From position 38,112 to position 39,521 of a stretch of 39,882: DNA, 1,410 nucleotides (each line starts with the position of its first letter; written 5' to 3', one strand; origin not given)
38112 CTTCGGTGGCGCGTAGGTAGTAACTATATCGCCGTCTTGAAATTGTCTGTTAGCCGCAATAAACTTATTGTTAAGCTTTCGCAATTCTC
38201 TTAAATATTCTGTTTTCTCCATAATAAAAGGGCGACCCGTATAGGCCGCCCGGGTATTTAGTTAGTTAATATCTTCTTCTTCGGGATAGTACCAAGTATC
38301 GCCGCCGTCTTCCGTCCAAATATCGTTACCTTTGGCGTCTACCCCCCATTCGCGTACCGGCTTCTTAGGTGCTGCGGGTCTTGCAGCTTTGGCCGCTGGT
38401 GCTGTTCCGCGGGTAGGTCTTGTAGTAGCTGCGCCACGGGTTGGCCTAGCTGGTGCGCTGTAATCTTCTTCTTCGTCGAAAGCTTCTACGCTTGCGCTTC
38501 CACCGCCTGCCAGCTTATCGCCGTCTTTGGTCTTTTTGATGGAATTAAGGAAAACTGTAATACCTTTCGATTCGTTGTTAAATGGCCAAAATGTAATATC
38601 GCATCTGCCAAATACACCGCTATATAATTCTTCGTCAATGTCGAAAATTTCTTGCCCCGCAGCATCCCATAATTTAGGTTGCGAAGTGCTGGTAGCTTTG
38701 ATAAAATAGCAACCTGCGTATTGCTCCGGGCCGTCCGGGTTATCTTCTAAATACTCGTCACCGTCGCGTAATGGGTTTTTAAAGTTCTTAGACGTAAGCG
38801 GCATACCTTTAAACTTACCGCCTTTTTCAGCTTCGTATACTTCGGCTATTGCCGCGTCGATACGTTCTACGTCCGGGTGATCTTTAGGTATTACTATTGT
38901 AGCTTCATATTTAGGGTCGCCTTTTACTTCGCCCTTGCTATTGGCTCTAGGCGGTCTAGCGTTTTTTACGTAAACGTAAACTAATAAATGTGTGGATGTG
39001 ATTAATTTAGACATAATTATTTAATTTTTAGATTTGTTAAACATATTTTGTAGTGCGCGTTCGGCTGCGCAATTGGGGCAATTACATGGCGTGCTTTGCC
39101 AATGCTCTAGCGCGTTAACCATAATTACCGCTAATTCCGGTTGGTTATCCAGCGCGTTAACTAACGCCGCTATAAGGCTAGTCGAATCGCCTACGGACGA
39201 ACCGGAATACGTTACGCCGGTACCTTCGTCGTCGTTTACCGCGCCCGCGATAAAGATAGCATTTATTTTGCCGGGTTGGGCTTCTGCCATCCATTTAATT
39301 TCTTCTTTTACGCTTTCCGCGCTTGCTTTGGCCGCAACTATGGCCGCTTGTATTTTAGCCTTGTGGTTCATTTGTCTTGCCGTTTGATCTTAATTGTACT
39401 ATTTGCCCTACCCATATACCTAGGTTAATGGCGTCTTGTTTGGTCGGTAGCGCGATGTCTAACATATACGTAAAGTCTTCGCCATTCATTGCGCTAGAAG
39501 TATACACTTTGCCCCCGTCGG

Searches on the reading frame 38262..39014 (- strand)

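Call 15: search_protein_families(library=pfam, proteins=[window:38262-39014:-], max_evalue=0.01)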
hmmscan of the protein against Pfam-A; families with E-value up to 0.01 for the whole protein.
window:38262-39014:- (250 aa): 1 family
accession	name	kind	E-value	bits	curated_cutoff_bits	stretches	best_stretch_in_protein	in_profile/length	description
PF10991.15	Enc34_ssDNA-bd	-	1.9e-41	142.1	26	1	25-184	21-171/176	Enterobacter phage Enc34, ssDNA-binding protein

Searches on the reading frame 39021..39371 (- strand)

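Call 57: search_protein_families(library=pfam, proteins=[window:39021-39371:-], max_evalue=0.05)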
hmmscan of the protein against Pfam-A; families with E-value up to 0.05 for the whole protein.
window:39021-39371:- (116 aa): 1 family
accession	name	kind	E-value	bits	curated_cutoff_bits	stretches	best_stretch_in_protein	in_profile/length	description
PF09369.15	MZB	-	0.022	15.9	24.2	1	7-101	6-79/80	MrfA Zn-binding domain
